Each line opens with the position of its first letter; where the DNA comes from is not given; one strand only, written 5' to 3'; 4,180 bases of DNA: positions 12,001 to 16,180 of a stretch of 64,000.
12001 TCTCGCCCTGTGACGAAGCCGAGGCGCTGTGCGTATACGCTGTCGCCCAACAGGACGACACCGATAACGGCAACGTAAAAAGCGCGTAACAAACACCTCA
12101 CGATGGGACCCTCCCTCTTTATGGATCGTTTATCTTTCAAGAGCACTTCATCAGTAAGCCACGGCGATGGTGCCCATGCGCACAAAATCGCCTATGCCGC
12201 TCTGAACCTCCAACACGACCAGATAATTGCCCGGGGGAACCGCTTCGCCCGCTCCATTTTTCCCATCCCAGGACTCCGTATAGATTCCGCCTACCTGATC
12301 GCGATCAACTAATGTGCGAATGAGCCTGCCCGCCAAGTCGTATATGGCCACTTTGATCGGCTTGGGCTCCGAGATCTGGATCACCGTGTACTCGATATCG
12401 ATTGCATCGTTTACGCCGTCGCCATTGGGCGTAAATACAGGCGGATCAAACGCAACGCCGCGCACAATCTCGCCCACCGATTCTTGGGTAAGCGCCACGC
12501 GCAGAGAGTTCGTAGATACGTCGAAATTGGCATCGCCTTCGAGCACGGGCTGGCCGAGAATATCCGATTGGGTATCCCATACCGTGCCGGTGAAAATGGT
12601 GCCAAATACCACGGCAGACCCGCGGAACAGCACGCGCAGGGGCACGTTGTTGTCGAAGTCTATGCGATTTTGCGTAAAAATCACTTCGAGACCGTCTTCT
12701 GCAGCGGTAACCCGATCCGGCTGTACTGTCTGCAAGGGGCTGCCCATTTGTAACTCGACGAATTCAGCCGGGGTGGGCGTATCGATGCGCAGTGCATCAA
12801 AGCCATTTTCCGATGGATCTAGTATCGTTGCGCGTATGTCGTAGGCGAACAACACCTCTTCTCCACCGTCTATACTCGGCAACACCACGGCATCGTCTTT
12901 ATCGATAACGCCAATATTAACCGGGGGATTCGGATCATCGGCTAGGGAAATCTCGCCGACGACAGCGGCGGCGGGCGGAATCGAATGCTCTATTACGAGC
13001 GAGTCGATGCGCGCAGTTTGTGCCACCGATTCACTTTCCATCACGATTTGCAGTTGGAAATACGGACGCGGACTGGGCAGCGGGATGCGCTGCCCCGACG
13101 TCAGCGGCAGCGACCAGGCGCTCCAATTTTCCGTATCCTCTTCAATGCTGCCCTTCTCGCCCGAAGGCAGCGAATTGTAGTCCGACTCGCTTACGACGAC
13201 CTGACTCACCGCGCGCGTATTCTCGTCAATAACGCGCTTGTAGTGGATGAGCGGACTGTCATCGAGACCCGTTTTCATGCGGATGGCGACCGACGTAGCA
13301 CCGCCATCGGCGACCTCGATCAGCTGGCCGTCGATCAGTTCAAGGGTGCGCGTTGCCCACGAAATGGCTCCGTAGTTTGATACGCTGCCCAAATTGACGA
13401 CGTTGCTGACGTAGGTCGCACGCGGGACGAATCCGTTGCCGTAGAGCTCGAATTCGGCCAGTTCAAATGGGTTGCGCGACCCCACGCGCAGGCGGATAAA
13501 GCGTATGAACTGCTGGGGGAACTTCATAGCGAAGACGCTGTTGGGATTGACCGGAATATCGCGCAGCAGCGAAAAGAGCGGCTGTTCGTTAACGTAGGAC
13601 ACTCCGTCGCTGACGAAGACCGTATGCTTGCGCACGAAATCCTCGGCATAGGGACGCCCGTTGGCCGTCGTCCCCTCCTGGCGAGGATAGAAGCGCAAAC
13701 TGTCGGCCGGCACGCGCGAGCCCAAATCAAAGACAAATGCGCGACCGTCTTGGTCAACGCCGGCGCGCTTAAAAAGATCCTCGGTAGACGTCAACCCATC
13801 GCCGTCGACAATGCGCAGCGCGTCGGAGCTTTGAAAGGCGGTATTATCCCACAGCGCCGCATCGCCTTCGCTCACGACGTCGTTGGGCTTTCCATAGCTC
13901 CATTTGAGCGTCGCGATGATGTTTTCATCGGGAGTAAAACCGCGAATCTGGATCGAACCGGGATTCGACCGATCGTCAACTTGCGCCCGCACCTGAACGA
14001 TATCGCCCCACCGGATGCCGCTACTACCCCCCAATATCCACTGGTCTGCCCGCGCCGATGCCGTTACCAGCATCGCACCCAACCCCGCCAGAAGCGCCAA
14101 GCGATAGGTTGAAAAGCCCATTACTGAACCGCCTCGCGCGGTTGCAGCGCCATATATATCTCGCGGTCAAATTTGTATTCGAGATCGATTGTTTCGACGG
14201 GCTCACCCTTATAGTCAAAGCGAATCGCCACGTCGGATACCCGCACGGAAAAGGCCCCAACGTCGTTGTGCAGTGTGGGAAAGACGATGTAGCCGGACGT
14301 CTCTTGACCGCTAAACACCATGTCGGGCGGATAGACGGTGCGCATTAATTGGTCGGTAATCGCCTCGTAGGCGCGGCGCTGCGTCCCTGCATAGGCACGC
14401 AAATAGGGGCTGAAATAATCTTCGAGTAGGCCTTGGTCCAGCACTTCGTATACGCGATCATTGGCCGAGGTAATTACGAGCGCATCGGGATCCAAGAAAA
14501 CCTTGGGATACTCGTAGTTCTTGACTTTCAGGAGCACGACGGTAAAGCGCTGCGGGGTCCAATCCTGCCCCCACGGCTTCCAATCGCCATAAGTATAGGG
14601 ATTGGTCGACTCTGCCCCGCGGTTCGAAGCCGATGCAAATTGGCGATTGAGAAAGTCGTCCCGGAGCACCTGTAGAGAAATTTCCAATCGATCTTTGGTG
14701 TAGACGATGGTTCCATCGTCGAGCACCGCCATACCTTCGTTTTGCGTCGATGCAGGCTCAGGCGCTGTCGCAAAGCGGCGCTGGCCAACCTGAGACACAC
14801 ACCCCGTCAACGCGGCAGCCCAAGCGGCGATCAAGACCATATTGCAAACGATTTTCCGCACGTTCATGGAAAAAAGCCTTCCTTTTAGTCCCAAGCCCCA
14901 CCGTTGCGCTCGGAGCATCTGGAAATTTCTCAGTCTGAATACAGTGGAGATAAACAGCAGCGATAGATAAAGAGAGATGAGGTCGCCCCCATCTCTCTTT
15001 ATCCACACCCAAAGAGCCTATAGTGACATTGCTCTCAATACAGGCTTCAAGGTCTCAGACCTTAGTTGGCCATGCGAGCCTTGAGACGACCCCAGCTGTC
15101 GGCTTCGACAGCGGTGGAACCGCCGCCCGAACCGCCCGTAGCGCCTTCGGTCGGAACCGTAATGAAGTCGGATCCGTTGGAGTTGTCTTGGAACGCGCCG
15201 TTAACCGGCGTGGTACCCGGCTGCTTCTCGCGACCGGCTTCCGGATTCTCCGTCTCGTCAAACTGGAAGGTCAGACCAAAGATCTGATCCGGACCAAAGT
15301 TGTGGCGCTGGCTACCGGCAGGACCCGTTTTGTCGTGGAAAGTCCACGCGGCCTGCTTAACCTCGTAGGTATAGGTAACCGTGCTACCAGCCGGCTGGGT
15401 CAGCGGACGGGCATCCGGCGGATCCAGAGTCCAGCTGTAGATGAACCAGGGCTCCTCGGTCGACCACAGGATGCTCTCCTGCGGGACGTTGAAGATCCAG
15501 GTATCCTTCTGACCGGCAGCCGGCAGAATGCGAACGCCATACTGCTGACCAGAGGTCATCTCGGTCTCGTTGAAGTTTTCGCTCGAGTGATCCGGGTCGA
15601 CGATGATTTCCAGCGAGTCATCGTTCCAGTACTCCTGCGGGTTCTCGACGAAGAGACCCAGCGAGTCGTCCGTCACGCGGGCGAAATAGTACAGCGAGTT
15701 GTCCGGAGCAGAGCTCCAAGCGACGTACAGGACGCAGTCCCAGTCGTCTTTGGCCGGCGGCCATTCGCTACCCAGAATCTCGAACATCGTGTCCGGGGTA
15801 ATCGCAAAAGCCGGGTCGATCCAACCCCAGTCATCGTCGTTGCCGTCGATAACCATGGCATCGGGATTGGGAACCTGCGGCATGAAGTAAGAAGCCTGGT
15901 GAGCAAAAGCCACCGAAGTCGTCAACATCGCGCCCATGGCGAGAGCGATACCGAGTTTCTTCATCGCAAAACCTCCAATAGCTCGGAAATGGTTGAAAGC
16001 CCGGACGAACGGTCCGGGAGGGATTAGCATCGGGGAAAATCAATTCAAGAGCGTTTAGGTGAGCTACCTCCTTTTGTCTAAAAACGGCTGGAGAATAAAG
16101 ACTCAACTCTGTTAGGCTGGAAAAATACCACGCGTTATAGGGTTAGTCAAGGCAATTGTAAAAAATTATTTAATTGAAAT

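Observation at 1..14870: About 15 kb cell-surface operon with duplicated CRTAC1/ASPIC proteins flanked by two T9SS-type secreted paralogs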

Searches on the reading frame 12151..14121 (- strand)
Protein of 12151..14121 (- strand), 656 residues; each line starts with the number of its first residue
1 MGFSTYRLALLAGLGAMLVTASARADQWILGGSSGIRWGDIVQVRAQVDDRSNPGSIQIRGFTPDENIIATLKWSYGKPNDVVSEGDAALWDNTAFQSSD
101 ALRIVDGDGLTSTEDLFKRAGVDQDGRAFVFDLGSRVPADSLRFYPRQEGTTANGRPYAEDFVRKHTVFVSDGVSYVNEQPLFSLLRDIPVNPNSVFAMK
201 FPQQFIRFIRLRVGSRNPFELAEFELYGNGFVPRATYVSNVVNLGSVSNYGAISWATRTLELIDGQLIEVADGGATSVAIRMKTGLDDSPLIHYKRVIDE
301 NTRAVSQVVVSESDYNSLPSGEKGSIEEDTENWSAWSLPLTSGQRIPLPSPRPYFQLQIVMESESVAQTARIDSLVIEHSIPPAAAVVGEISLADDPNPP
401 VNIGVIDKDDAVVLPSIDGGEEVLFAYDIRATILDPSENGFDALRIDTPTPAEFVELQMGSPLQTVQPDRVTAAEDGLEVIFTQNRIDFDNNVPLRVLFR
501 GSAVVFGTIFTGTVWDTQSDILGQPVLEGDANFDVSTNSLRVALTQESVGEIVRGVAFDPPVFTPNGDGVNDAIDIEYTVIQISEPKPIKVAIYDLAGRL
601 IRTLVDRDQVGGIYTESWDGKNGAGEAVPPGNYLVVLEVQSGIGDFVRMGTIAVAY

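Call 7: search_protein_families(library=pfam, proteins=[window:12151-14121:-], max_evalue=0.01)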
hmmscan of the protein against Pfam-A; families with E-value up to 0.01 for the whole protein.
window:12151-14121:- (656 aa): 2 families
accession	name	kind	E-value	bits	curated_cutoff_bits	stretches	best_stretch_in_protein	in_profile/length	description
PF13585.12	CHU_C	-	6.1e-10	39.5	27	1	562-640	6-73/86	CHU_C Type IX secretion signal domain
PF13860.13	FlgD_ig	-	2.6e-08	34.2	27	1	589-641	25-77/79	FlgD Ig-like domain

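Call 8: search_protein_families(library=ncbifam, proteins=[window:12151-14121:-], max_evalue=0.01)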
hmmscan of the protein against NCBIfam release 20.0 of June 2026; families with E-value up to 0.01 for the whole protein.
window:12151-14121:- (656 aa): 5 families
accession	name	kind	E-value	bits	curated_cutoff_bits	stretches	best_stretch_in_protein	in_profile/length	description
NF005176.1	PRK06655.1-1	equivalog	2.8e-06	27.4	230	1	585-644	95-153/197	flagellar hook assembly protein FlgD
TIGR04131.1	Bac_Flav_CTERM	domain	3.2e-06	27.2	35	1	561-641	5-73/85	T9SS type B sorting domain-containing protein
NF009276.0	PRK12633.1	equivalog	1e-05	25.4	383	1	588-638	130-180/234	flagellar basal body rod modification protein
NF009452.0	PRK12812.1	equivalog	0.00011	21.5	258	1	576-637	141-204/289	flagellar basal body rod modification protein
TIGR04183.1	Por_Secre_tail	domain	0.00042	20.2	23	1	578-642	10-63/72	T9SS type A sorting domain-containing protein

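Call 34: find_homologous_proteins(query=window:12154-14121:-)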
Query window:12154-14121:- (656 aa): 76 proteins with E <= 0.001 among 8000 candidates.
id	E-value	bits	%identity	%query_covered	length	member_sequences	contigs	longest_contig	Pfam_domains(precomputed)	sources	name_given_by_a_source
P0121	0.0e+0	1463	100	100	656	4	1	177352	PF13585.13,PF13860.13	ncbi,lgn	-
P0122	0.0e+0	1278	86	100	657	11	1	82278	PF13585.13,PF13860.13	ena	-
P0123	0.0e+0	1267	87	96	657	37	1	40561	PF13585.13,PF13860.13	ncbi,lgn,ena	-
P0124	0.0e+0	1184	79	99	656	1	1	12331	PF13585.13,PF13860.13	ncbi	-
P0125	0.0e+0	1175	78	100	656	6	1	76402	PF13585.13,PF13860.13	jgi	jgi:hypothetical protein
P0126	0.0e+0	1172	79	99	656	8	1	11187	PF13585.13,PF13860.13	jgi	jgi:hypothetical protein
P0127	0.0e+0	1154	79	99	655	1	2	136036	PF13585.13,PF13860.13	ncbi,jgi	-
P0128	0.0e+0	1122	75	98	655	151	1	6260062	PF13585.13,PF13860.13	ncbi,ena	-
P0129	0.0e+0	1122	75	98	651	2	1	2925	PF13585.13,PF13860.13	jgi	jgi:hypothetical protein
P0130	0.0e+0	1121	75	100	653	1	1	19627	PF13585.13,PF13860.13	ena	-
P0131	0.0e+0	1121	75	99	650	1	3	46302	PF13585.13,PF13860.13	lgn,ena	-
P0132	0.0e+0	1121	75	99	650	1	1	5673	PF13585.13,PF13860.13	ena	-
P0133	0.0e+0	1121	75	99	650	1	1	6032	PF13585.13,PF13860.13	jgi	jgi:hypothetical protein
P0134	0.0e+0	1119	75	99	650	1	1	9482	PF13585.13,PF13860.13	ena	-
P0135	0.0e+0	1119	75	100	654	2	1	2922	PF13585.13,PF13860.13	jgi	jgi:hypothetical protein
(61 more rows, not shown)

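Call 42: search_solved_structures(query=A4, max_evalue=1)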
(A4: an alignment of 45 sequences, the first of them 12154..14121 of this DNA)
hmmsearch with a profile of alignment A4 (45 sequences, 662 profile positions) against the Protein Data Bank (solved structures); distinct sequences matched with E-value up to 1: 45.
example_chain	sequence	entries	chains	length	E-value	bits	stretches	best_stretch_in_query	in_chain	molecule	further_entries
3osv_A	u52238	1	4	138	1.6e-08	36.7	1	593-642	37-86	Flagellar basal-body rod modification protein FlgD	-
7eh9_A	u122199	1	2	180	1.2e-07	33.8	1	594-647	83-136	Basal-body rod modification protein FlgD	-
7bhq_A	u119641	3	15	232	1.9e-07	33.1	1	594-647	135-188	Basal-body rod modification protein FlgD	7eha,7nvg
1k3i_A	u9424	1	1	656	4.5e-05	25.3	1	115-249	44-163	Galactose Oxidase Precursor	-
2eic_A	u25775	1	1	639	4.5e-05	25.3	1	115-249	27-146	Galactose oxidase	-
1t2x_A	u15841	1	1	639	4.6e-05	25.2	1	115-249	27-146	Galactose Oxidase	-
2eib_A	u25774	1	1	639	4.6e-05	25.2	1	115-249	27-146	Galactose oxidase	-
1gof_A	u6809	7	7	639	4.6e-05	25.2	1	115-249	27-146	GALACTOSE OXIDASE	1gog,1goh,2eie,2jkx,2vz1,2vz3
2eid_A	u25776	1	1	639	4.6e-05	25.2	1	115-249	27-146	Galactose oxidase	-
2wq8_A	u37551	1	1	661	0.00012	23.9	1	114-249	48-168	GALACTOSE OXIDASE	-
8tx5_A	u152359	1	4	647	0.00012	23.8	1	115-249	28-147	Galactose oxidase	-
9ndr_A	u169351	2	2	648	0.00012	23.8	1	115-249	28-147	Galactose oxidase | F5/8 type C domain-containing protein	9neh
6xlt_A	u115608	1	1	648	0.00012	23.8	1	115-249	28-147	Galactose oxidase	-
6xlr_A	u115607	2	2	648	0.00012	23.8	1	115-249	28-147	Galactose oxidase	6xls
4lks_A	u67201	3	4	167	0.00015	23.5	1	110-250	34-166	Glycosyl hydrolase, family 31/fibronectin type III domain protein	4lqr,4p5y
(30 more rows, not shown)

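Call 43: search_protein_families(library=pfam, alignment_id=A4, max_evalue=0.01)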
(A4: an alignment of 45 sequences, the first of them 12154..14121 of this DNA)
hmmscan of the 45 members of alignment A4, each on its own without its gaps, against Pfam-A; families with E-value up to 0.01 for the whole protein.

A. member 1, window:12154-14121:- (656 aa): 2 families
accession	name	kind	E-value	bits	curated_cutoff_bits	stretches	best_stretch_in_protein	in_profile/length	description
PF13585.12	CHU_C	-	6.1e-10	39.5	27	1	562-640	6-73/86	CHU_C Type IX secretion signal domain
PF13860.13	FlgD_ig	-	2.6e-08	34.2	27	1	589-641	25-77/79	FlgD Ig-like domain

B. families by the number of members that match (of 45 scanned): 9 families
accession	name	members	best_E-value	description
PF13860.13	FlgD_ig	41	3.2e-12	FlgD Ig-like domain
PF13585.12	CHU_C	41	6.1e-10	CHU_C Type IX secretion signal domain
PF00754.31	F5_F8_type_C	19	9.6e-12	F5/8 type C domain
PF22633.2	F5_F8_type_C_2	17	1.1e-11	NedA-like, galactose-binding domain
PF18962.6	Por_Secre_tail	3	0.0014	Secretion system C-terminal sorting domain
PF24607.1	CBM_AftD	2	0.0051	Arabinofuranosyltransferase D, third carbohydrate binding module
PF13517.12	FG-GAP_3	1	5.2e-15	FG-GAP-like repeat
PF01839.29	FG-GAP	1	1.3e-06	FG-GAP repeat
PF10029.15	DUF2271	1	0.0045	Predicted periplasmic protein (DUF2271)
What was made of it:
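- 12151..14121 (-): g2: secreted surface protein with a discoidin/CBM32-like N-terminal domain, beta-rich middle part and a CHU_C/FlgD_ig C-terminal sorting domain ('C'). Calls 7, 8, 42, 43.
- On T9SS type-B cargo with PorP/SprF anchor: 41 of 45 family members hit CHU_C (call 43).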

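Call 45: find_encoding_contigs(protein=P0121, flank=10000, max_places=2)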
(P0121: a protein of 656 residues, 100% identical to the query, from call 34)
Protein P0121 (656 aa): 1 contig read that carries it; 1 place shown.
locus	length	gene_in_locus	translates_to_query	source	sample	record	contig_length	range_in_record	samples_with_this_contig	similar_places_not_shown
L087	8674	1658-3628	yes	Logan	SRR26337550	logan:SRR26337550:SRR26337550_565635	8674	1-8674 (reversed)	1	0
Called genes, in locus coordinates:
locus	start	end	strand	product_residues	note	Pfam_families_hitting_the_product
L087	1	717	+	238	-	?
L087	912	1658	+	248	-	-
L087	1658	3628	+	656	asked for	PF13585:CHU_C, PF13860:FlgD_ig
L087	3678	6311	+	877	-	-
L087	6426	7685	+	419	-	PF13428:TPR_14 (weak), PF13432:TPR_16, PF12569:NatA_aux_su (weak), PF13414:TPR_11 (weak), PF13432:TPR_16, PF13414:TPR_11 (weak), PF13424:TPR_12, PF00515:TPR_1, +19 more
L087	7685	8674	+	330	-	?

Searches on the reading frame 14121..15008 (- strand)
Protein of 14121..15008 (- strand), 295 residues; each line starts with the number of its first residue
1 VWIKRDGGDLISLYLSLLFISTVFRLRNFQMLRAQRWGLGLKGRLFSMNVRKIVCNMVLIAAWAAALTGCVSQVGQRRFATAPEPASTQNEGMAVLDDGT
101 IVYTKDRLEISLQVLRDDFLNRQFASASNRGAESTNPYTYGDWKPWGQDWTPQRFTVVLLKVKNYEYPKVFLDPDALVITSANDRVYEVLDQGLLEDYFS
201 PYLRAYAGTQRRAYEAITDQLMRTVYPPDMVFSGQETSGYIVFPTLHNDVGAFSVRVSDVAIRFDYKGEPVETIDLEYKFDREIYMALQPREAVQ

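Call 7: search_protein_families(library=pfam, proteins=[window:14121-15008:-], max_evalue=0.01)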
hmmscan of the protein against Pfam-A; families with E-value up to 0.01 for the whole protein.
window:14121-15008:- (295 aa): 0 families

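Call 8: search_protein_families(library=ncbifam, proteins=[window:14121-15008:-], max_evalue=0.01)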
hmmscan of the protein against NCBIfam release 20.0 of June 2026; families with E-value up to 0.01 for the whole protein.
window:14121-15008:- (295 aa): 0 families

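Call 38: search_solved_structures(query=A2, max_evalue=1)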
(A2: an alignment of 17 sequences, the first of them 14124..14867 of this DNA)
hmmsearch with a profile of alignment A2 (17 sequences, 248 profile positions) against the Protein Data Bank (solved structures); distinct sequences matched with E-value up to 1: 1.
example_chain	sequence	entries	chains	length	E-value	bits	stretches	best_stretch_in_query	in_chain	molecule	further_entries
4iyj_A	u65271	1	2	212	0.3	13.3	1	88-158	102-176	GDSL-like protein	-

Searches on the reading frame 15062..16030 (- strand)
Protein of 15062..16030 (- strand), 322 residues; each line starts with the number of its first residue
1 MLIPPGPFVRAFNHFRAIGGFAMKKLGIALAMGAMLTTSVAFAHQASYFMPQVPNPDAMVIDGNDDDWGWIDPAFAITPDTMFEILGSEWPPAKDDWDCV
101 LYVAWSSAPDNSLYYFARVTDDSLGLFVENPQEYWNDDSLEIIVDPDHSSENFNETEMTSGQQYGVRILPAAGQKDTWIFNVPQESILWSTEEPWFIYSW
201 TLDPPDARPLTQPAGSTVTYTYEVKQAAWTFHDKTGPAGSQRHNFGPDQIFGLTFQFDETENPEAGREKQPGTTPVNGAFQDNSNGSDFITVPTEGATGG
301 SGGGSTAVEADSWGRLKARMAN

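Call 24: search_protein_families(library=pfam, proteins=[window:15062-16030:-], max_evalue=0.001)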
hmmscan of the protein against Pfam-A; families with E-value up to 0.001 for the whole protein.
window:15062-16030:- (322 aa): 1 family
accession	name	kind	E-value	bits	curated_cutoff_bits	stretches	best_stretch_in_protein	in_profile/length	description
PF06452.16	CBM9_1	-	2.6e-06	27.9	23.4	1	95-159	29-87/185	Carbohydrate family 9 binding domain-like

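Call 39: search_solved_structures(query=A3, max_evalue=1)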
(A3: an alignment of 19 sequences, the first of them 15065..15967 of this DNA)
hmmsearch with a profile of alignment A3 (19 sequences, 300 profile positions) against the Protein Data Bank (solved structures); distinct sequences matched with E-value up to 1: 2.
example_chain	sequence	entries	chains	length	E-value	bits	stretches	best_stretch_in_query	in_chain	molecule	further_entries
1i82_A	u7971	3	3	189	4.4e-07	33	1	84-163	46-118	ENDO-1,4-BETA-XYLANASE A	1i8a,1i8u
7nwn_AAA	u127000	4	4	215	0.00041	23.3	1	81-129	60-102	Beta-xylanase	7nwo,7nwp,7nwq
